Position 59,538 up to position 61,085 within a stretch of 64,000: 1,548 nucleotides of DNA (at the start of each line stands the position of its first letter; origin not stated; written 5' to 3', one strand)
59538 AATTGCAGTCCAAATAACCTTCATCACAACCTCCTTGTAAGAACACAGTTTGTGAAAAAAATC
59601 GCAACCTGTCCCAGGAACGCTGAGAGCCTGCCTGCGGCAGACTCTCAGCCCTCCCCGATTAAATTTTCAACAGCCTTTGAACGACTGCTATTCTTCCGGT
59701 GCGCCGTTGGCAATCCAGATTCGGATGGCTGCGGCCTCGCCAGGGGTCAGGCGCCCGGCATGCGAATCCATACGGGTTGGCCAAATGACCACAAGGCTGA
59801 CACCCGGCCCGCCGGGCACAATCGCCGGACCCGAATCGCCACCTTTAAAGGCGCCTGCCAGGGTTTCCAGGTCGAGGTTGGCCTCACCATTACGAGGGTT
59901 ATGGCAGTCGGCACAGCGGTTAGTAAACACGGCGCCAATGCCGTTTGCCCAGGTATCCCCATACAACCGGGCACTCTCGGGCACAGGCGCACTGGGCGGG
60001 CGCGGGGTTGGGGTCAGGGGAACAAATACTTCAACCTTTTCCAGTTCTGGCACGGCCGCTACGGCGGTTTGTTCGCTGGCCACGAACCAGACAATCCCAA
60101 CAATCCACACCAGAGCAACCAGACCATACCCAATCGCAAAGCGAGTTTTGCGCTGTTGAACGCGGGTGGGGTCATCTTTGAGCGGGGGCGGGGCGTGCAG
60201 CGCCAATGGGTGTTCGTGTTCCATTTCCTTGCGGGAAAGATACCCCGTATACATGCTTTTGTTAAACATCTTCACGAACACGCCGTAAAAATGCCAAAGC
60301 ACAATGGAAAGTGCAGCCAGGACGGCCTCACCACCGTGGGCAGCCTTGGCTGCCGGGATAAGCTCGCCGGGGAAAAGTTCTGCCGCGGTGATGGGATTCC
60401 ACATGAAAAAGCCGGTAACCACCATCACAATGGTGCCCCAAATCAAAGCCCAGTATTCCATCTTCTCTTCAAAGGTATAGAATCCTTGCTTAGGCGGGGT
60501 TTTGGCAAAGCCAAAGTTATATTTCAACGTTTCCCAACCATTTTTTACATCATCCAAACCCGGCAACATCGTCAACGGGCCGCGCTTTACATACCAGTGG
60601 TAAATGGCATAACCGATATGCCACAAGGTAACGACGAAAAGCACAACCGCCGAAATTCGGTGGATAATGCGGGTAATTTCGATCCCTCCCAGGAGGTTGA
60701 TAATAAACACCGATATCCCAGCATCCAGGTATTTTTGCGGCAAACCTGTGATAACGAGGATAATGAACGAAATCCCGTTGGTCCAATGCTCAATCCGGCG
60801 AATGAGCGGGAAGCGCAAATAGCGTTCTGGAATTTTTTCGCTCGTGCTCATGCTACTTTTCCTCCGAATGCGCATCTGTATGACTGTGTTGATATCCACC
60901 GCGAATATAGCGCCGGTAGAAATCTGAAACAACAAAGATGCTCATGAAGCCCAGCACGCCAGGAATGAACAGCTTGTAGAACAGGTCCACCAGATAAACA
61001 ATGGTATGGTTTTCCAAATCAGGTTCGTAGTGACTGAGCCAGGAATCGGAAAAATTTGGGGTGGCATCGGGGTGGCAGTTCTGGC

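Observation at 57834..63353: Minus-strand four-gene cytochrome operon with a repeated C-terminal PSCyt-like monohaem module fused to two different membrane anchors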

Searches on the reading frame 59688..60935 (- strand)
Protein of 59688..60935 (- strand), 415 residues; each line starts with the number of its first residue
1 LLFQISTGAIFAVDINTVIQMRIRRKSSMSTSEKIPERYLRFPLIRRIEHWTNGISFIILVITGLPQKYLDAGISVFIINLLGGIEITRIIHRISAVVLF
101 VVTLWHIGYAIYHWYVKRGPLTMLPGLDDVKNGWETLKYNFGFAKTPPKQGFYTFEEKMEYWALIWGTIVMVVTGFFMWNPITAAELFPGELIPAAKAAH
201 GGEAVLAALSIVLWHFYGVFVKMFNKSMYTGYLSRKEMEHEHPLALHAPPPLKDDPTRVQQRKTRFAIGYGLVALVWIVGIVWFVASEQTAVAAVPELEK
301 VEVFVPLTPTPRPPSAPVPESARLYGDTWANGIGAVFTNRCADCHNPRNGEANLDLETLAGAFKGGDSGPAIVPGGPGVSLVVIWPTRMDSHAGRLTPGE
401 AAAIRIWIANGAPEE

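Call 3: search_protein_families(library=pfam, proteins=[window:59688-60935:-], max_evalue=0.01)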
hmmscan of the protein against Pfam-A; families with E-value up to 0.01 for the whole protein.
window:59688-60935:- (415 aa): 3 families
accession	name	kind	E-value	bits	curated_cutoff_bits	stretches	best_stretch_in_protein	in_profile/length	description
PF01292.26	Ni_hydr_CYTB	-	3.6e-16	59.9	30.1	1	41-224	1-167/179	Prokaryotic cytochrome b561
PF07635.16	PSCyt1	-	2.2e-10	41.4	22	1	341-382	1-42/59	Planctomycete cytochrome C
PF01794.25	Ferric_reduct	-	0.0065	17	28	0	81-178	25-91/121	Ferric reductase like transmembrane component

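Call 4: search_protein_families(library=ncbifam, proteins=[window:59688-60935:-], max_evalue=0.01)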
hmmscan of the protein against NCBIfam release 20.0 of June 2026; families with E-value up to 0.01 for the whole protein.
window:59688-60935:- (415 aa): 4 families
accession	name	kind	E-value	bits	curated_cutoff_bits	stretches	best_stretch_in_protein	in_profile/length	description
TIGR01583.1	formate-DH-gamm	equivalog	1.1e-15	58.2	115.85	1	40-243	3-195/204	formate dehydrogenase subunit gamma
NF007558.0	PRK10179.1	equivalog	5.6e-13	49.1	339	1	40-243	8-198/217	formate dehydrogenase-N subunit gamma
NF007924.0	PRK10639.1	equivalog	2.1e-12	47.3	341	1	38-243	6-196/211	formate dehydrogenase cytochrome b556 subunit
TIGR02125.1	CytB-hydogenase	equivalog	6.6e-07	29.1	121.5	1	41-217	2-178/212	Ni/Fe-hydrogenase, b-type cytochrome subunit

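Call 7: find_homologous_proteins(query=window:59688-60851:-, max_evalue=0.00001)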
Query window:59688-60851:- (387 aa): 3490 proteins with E <= 0.00001 among 8000 candidates; the best 120 are listed.
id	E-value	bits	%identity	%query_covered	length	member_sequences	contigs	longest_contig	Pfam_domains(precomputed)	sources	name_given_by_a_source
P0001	4.2e-265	897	100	100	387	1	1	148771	PF01292.27,PF07635.17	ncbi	-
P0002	1.8e-170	585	63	99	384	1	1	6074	PF01292.27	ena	-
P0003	4.3e-170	584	64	100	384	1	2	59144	PF01292.27,PF07635.17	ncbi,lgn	ncbi:MAG: hypothetical protein Fur0022_29910 [Anaerolineales bacterium]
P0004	3.6e-169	581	64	98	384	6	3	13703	PF01292.27,PF07635.17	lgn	-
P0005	1.7e-168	579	65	98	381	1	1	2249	PF01292.27,PF07635.17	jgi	jgi:formate dehydrogenase gamma subunit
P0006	1.3e-167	576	64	98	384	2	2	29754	PF01292.27,PF07635.17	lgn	-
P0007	3.1e-167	575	63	99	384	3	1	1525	PF01292.27,PF07635.17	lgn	-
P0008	3.1e-166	572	62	99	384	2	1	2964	PF01292.27,PF07635.17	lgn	-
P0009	6.3e-166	571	62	100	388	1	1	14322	PF01292.27,PF07635.17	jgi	jgi:cytochrome b subunit of formate dehydrogenase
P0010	1.2e-165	570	63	98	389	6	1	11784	PF01292.27,PF07635.17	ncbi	-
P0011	1.5e-165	569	64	98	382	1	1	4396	PF01292.27,PF07635.17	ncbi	-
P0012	2.7e-165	568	63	98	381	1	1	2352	PF01292.27,PF07635.17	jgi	-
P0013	6.5e-165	567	64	98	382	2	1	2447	PF01292.27,PF07635.17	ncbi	-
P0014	1.8e-164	566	64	98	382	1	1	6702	PF01292.27,PF07635.17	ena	-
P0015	6.3e-164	564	61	98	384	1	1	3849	PF01292.27,PF07635.17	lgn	-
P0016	1.5e-163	563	62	100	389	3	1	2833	PF01292.27,PF07635.17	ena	-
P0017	3.1e-162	558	63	99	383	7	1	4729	PF01292.27,PF07635.17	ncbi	-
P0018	1.4e-160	553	62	98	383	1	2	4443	PF01292.27,PF07635.17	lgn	-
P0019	6.0e-158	544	60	99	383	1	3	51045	PF01292.27,PF07635.17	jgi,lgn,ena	jgi:formate dehydrogenase gamma subunit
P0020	5.5e-156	538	60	99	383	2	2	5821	PF01292.27,PF07635.17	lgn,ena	-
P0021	1.2e-155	537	60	100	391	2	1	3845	PF01292.27,PF07635.17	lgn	-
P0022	7.8e-151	521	58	99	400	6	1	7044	PF01292.27,PF07635.17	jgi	-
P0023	3.1e-150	519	58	96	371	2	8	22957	PF01292.27,PF07635.17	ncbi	-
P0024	3.4e-150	519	59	97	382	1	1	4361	PF01292.27,PF07635.17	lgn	-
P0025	7.6e-150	518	59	100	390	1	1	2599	PF01292.27,PF07635.17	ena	-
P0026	1.9e-149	516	58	98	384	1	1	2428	PF01292.27,PF07635.17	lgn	-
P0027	2.1e-149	516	60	99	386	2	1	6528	PF01292.27,PF07635.17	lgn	-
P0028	4.7e-149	515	56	98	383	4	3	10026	PF01292.27,PF07635.17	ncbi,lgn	-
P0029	2.6e-148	513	59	98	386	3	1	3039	PF01292.27,PF07635.17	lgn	-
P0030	9.4e-148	511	59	98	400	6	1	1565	PF01292.27,PF07635.17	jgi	jgi:cytochrome b subunit of formate dehydrogenase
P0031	1.0e-145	504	59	99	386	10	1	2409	PF01292.27,PF07635.17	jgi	-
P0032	1.8e-142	493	57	98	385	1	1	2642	PF01292.27,PF07635.17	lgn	-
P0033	1.1e-141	491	56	98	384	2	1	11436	PF01292.27,PF07635.17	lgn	-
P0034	4.4e-141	489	57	98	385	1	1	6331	PF01292.27,PF07635.17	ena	-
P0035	3.2e-140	486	53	99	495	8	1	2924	PF01292.27,PF07635.17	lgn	-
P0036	1.2e-139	484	59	93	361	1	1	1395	PF01292.27,PF07635.17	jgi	-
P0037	1.9e-139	483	52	98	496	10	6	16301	PF01292.27,PF07635.17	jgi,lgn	-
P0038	2.0e-138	480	55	100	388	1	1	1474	PF01292.27,PF07635.17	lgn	-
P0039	1.2e-137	477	56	98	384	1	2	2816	PF01292.27,PF07635.17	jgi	jgi:cytochrome b subunit of formate dehydrogenase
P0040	3.2e-137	476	56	99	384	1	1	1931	PF01292.27,PF07635.17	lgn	-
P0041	4.6e-137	475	55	98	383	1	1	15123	PF01292.27,PF07635.17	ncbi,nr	ncbi:MAG TPA: cytochrome b/b6 domain-containing protein [Anaerolineales bacterium]|nr:cytochrome b/b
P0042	1.2e-136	474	51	99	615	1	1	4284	PF01292.27,PF07635.17,PF13442.12,PF00034.27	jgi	jgi:formate dehydrogenase gamma subunit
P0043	2.1e-135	470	54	99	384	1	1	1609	PF01292.27,PF07635.17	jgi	-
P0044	8.4e-135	468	53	99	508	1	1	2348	PF01292.27,PF07635.17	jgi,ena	-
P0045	1.4e-134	467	54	98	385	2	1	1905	PF01292.27,PF07635.17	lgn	-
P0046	1.7e-134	467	54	98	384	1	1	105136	PF01292.27,PF07635.17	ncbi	-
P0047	2.3e-134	467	54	99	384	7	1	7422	PF01292.27,PF07635.17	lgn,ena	-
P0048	4.8e-134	466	54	98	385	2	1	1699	PF01292.27,PF07635.17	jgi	jgi:cytochrome b subunit of formate dehydrogenase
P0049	2.7e-133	463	52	99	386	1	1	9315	PF01292.27,PF07635.17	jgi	-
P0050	2.3e-132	460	54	98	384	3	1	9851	PF01292.27,PF07635.17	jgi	-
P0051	2.8e-132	460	55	98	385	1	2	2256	PF01292.27,PF07635.17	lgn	-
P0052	6.4e-132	459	55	100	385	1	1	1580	PF01292.27,PF07635.17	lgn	-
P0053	2.4e-131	457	52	99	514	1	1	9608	PF01292.27,PF07635.17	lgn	-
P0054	3.5e-131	456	54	97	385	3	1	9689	PF01292.27,PF07635.17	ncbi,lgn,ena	-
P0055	1.7e-130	454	54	99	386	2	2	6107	PF01292.27,PF07635.17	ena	-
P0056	8.9e-130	451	51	97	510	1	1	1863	PF01292.27,PF07635.17,PF13442.12,PF00034.27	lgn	-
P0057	9.5e-130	451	52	98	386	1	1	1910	PF01292.27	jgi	jgi:formate dehydrogenase gamma subunit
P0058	1.1e-129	451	54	98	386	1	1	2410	PF01292.27,PF07635.17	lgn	-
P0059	1.5e-129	451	54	100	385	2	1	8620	PF01292.27,PF07635.17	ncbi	-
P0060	2.0e-129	450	54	100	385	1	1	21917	PF01292.27,PF07635.17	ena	-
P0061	3.6e-129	449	53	98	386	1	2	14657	PF01292.27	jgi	jgi:formate dehydrogenase gamma subunit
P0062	6.5e-129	449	53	98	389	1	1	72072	PF01292.27,PF07635.17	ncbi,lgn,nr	ncbi:MAG: cytochrome b/b6 domain-containing protein [Chloroflexi bacterium]|nr:cytochrome b/b6 domai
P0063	7.2e-129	448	51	99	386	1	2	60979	PF01292.27,PF07635.17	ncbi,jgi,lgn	-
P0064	1.5e-128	447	53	98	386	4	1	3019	PF01292.27,PF07635.17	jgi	jgi:formate dehydrogenase gamma subunit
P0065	2.1e-128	447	52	99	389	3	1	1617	PF01292.27,PF07635.17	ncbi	-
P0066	1.6e-127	444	52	98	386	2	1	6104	PF01292.27,PF07635.17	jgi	jgi:cytochrome b subunit of formate dehydrogenase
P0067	2.2e-127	444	53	99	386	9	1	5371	PF01292.27,PF07635.17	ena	-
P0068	3.6e-127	443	53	100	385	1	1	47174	PF01292.27,PF07635.17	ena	-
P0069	3.6e-127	443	50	98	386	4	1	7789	PF01292.27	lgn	-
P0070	6.4e-127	442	52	97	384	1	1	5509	PF01292.27,PF07635.17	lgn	-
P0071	9.2e-127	442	53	98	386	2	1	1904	PF01292.27,PF07635.17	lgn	-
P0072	1.2e-126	441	44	100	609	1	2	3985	PF22297.2,PF01292.27,PF07635.17,PF00034.27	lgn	-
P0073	1.9e-126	440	53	98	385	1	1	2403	PF01292.27,PF07635.17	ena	-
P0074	3.1e-126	440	53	98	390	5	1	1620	PF01292.27,PF07635.17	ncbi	-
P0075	5.8e-126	439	46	97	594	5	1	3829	PF14358.12,PF01292.27,PF07635.17,PF09698.16,PF13442.12,PF00034.27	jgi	jgi:cytochrome b subunit of formate dehydrogenase/cytochrome c5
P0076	6.3e-126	439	52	100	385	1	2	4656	PF01292.27,PF07635.17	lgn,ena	-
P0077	1.3e-125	438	54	97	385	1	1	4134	PF01292.27,PF07635.17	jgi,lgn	jgi:cytochrome b subunit of formate dehydrogenase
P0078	1.6e-125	437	53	98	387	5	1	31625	PF01292.27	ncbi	-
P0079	2.0e-125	437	52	98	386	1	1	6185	PF01292.27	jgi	jgi:cytochrome b subunit of formate dehydrogenase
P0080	3.6e-125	436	51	97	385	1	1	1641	PF01292.27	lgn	-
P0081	4.8e-125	436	47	100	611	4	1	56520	PF14358.12,PF01292.27,PF07635.17,PF00034.27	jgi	jgi:formate dehydrogenase gamma subunit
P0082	4.9e-125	436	45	97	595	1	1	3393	PF01292.27,PF07635.17,PF13442.12,PF00034.27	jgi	jgi:cytochrome b subunit of formate dehydrogenase/cytochrome c5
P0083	7.5e-125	435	46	100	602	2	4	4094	PF22297.2,PF01292.27,PF07635.17,PF13442.12,PF00034.27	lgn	-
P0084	1.9e-124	434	45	97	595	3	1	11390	PF14358.12,PF01292.27,PF07635.17,PF09698.16,PF13442.12,PF00034.27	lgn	-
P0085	3.4e-124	433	46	97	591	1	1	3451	PF14358.12,PF01292.27,PF07635.17,PF09698.16,PF13442.12,PF00034.27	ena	-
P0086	4.9e-124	433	51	98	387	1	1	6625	PF01292.27,PF07635.17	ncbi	-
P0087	5.9e-124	432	52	99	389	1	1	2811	PF01292.27,PF07635.17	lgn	-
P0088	9.3e-124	432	45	97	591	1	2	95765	PF14358.12,PF01292.27,PF07635.17,PF09698.16,PF13442.12,PF00034.27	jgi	jgi:cytochrome b subunit of formate dehydrogenase/cytochrome c5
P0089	1.1e-123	431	52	98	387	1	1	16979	PF01292.27,PF07635.17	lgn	-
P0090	1.2e-123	431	46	99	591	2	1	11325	PF01292.27,PF07635.17,PF09698.16,PF13442.12,PF00034.27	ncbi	-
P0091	1.5e-123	431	46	100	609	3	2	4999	PF22297.2,PF01292.27,PF07635.17,PF13442.12,PF00034.27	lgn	-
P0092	2.0e-123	431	47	97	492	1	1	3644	PF01292.27,PF07635.17,PF13442.12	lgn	-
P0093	2.9e-123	430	51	98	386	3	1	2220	PF01292.27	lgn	-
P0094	4.7e-123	429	48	100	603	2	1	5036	PF22297.2,PF01292.27,PF07635.17,PF13442.12,PF00034.27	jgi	jgi:cytochrome b subunit of formate dehydrogenase/mono/diheme cytochrome c family protein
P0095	6.2e-123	429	46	98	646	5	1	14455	PF01292.27,PF07635.17,PF13442.12,PF00034.27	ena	-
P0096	7.5e-123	429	51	98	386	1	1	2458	PF01292.27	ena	-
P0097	1.6e-122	428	46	97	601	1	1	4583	PF01292.27,PF07635.17,PF07627.17,PF09698.16,PF14376.12,PF13442.12,PF00034.27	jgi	jgi:formate dehydrogenase gamma subunit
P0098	6.4e-122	426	44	100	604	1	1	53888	PF22297.2,PF01292.27,PF07635.17,PF00034.27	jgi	jgi:cytochrome b subunit of formate dehydrogenase/mono/diheme cytochrome c family protein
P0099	1.0e-121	425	50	99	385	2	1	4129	PF01292.27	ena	-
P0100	3.2e-121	423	46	98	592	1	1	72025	PF01292.27,PF07635.17,PF13442.12,PF00034.27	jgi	jgi:cytochrome b subunit of formate dehydrogenase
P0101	8.1e-121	422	45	99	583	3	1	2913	PF22297.2,PF01292.27,PF07635.17,PF13442.12,PF00034.27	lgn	-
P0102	9.8e-121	422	51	100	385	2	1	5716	PF01292.27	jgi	jgi:formate dehydrogenase gamma subunit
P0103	1.4e-120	421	50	97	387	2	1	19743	PF01292.27,PF07635.17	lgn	-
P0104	1.4e-119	418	51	100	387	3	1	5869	PF01292.27,PF07635.17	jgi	jgi:formate dehydrogenase gamma subunit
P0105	2.5e-119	417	61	76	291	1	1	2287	PF01292.27,PF07635.17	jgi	jgi:cytochrome b subunit of formate dehydrogenase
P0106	3.6e-119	417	43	97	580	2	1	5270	PF22297.2,PF01292.27,PF07635.17,PF09698.16,PF13442.12,PF00034.27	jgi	jgi:cytochrome b subunit of formate dehydrogenase/mono/diheme cytochrome c family protein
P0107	3.9e-119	416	50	100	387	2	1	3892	PF01292.27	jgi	jgi:formate dehydrogenase gamma subunit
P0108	5.2e-119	416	51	100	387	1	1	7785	PF01292.27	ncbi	-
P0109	6.4e-119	416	50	97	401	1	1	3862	PF01292.27,PF07635.17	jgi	-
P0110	9.4e-119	415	49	97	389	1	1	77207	PF01292.27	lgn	-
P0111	1.5e-118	415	45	97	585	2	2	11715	PF01292.27,PF07635.17,PF09698.16,PF13442.12,PF00034.27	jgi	jgi:formate dehydrogenase gamma subunit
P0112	1.8e-118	414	51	98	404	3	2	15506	PF01292.27,PF07635.17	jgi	-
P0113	2.6e-118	414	44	98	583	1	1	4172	PF22297.2,PF01292.27,PF07635.17,PF09698.16,PF13442.12,PF00034.27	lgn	-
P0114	7.3e-118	412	50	99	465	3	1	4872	PF14358.12,PF01292.27,PF07635.17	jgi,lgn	jgi:cytochrome b subunit of formate dehydrogenase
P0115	1.4e-117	411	51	98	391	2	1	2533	PF01292.27,PF07635.17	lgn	-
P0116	1.6e-117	411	49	100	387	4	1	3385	PF01292.27,PF07635.17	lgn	-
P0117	1.7e-117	411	50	99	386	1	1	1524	PF01292.27,PF07635.17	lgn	-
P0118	3.7e-117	410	44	100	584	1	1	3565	PF22297.2,PF01292.27,PF07635.17,PF13442.12,PF00034.27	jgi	-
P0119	5.1e-117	409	48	99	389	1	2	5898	PF01292.27,PF07635.17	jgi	jgi:formate dehydrogenase gamma subunit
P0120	9.3e-117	409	51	98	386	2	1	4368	PF01292.27,PF07635.17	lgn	-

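Call 8: find_encoding_contigs(protein=window:59688-60851:-, flank=10000, max_places=6)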
Protein window:59688-60851:- (387 aa): no gene with exactly this product is on record in the collection.

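Call 9: find_encoding_contigs(protein=P0001, flank=10000, max_places=2)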
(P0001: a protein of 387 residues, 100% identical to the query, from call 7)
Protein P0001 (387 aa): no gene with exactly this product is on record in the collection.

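Call 10: find_encoding_contigs(protein=P0062, flank=8000, max_places=2)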
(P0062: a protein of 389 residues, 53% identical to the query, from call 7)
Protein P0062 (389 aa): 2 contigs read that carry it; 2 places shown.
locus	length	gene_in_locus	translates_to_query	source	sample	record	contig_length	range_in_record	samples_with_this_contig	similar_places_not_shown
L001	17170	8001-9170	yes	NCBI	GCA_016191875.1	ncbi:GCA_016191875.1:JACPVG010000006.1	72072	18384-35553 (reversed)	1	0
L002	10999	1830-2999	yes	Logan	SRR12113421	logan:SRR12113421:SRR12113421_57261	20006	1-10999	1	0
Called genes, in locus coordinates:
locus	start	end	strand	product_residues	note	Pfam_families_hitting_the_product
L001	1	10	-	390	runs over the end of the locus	PF00140:Sigma70_r1_2, PF04542:Sigma70_r2, PF04539:Sigma70_r3, PF04545:Sigma70_r4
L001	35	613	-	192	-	PF02620:YceD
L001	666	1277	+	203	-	PF01725:Ham1p_like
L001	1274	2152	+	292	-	PF10672:Methyltrans_SAM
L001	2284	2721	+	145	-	PF03061:4HBT (weak)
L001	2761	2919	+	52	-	-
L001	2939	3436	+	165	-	-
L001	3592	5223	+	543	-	PF01183:Glyco_hydro_25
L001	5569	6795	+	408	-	PF14522:Cytochrome_C7 (faint), PF14537:Cytochrom_c3_2 (faint), PF22113:Mtrc-MtrF_II-IV_dom (faint), PF09699:Paired_CXXCH_1 (faint), PF13435:Cytochrome_C554 (faint)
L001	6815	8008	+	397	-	PF14537:Cytochrom_c3_2 (faint), PF03264:Cytochrom_NNT (faint), PF14522:Cytochrome_C7 (faint), PF22113:Mtrc-MtrF_II-IV_dom (faint), PF09699:Paired_CXXCH_1 (weak)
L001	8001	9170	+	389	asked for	PF01292:Ni_hydr_CYTB, PF07635:PSCyt1 (faint)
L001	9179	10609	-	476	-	PF08245:Mur_ligase_M (weak), PF02875:Mur_ligase_C, PF27239:FOL3_C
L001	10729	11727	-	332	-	PF16158:N_BRCA1_IG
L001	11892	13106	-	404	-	PF04055:Radical_SAM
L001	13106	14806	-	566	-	-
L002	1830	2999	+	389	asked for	PF01292:Ni_hydr_CYTB, PF07635:PSCyt1 (faint)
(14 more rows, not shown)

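Call 11: find_encoding_contigs(protein=P0088, flank=8000, max_places=2)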
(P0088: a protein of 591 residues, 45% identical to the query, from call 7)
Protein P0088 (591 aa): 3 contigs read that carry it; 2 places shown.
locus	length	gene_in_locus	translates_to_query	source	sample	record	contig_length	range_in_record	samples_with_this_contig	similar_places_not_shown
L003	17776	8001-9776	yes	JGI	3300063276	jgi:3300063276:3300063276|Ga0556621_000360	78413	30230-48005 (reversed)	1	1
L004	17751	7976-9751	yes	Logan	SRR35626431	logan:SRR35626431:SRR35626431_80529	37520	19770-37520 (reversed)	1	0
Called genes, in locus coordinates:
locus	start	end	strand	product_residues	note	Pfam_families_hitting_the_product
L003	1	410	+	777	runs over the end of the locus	PF02085:Cytochrom_CIII (faint), PF22113:Mtrc-MtrF_II-IV_dom (faint), PF09699:Paired_CXXCH_1 (faint), PF14522:Cytochrome_C7 (faint), PF14537:Cytochrom_c3_2 (faint)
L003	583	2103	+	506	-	PF07730:HisKA_3, PF02518:HATPase_c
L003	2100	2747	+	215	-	PF00072:Response_reg, PF08281:Sigma70_r4_2 (weak), PF00196:GerE, PF13384:HTH_23 (weak)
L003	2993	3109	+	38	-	-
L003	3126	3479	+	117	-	-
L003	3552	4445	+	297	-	PF14537:Cytochrom_c3_2 (faint), PF22113:Mtrc-MtrF_II-IV_dom (faint), PF09699:Paired_CXXCH_1 (faint), PF14522:Cytochrome_C7 (faint), PF13435:Cytochrome_C554 (weak), PF22678:Cytochrom_c_NrfB-like (faint)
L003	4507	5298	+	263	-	PF12797:Fer4_2 (weak), PF12838:Fer4_7 (weak), PF13187:Fer4_9 (weak), PF13247:Fer4_11, PF00037:Fer4 (weak), PF12797:Fer4_2 (weak), PF12837:Fer4_6 (weak), PF12838:Fer4_7, +6 more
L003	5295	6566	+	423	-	PF03916:NrfD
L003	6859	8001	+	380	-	PF03264:Cytochrom_NNT (faint), PF14522:Cytochrome_C7 (faint), PF22113:Mtrc-MtrF_II-IV_dom (weak), PF09699:Paired_CXXCH_1 (weak), PF14537:Cytochrom_c3_2 (weak)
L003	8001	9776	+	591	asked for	PF01292:Ni_hydr_CYTB (weak), PF14358:DUF4405 (faint), PF01292:Ni_hydr_CYTB, PF09698:GSu_C4xC__C2xCH (faint), PF00034:Cytochrom_C (faint), PF13442:Cytochrome_CBB3 (faint), PF07635:PSCyt1 (weak)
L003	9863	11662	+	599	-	PF03264:Cytochrom_NNT, PF14522:Cytochrome_C7 (faint), PF14537:Cytochrom_c3_2 (faint), PF22113:Mtrc-MtrF_II-IV_dom (faint), PF13442:Cytochrome_CBB3 (faint), PF07635:PSCyt1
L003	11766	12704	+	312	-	PF01544:CorA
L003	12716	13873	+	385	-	PF13088:BNR_2 (faint)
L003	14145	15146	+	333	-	PF01634:HisG, PF08029:HisG_C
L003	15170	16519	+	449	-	PF00815:Histidinol_dh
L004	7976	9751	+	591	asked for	PF01292:Ni_hydr_CYTB (weak), PF14358:DUF4405 (faint), PF01292:Ni_hydr_CYTB, PF09698:GSu_C4xC__C2xCH (faint), PF00034:Cytochrom_C (faint), PF13442:Cytochrome_CBB3 (faint), PF07635:PSCyt1 (weak)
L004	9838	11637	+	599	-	PF03264:Cytochrom_NNT, PF14522:Cytochrome_C7 (faint), PF14537:Cytochrom_c3_2 (faint), PF22113:Mtrc-MtrF_II-IV_dom (faint), PF13442:Cytochrome_CBB3 (faint), PF07635:PSCyt1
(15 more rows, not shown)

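Call 20: search_solved_structures(query=window:59688-60851:-, max_evalue=1)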
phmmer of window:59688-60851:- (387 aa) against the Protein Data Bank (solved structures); distinct sequences matched with E-value up to 1: 1.
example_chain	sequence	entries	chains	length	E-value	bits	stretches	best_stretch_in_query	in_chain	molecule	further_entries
1kqf_C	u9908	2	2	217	4e-09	39.2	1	12-215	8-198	FORMATE DEHYDROGENASE, NITRATE-INDUCIBLE, CYTOCHROME B556(FDN) SUBUNIT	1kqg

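Call 48: search_solved_structures(query=A3, max_evalue=0.01, show_alignments=1)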
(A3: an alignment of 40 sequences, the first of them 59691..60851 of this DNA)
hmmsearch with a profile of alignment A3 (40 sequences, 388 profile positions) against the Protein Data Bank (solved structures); distinct sequences matched with E-value up to 0.01: 2.
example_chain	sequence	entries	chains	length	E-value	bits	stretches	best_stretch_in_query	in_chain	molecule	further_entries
1kqf_C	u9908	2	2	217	2.3e-15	59.7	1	4-228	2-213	FORMATE DEHYDROGENASE, NITRATE-INDUCIBLE, CYTOCHROME B556(FDN) SUBUNIT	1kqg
5mab_A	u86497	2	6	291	2.8e-07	33.1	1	314-386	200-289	FoxE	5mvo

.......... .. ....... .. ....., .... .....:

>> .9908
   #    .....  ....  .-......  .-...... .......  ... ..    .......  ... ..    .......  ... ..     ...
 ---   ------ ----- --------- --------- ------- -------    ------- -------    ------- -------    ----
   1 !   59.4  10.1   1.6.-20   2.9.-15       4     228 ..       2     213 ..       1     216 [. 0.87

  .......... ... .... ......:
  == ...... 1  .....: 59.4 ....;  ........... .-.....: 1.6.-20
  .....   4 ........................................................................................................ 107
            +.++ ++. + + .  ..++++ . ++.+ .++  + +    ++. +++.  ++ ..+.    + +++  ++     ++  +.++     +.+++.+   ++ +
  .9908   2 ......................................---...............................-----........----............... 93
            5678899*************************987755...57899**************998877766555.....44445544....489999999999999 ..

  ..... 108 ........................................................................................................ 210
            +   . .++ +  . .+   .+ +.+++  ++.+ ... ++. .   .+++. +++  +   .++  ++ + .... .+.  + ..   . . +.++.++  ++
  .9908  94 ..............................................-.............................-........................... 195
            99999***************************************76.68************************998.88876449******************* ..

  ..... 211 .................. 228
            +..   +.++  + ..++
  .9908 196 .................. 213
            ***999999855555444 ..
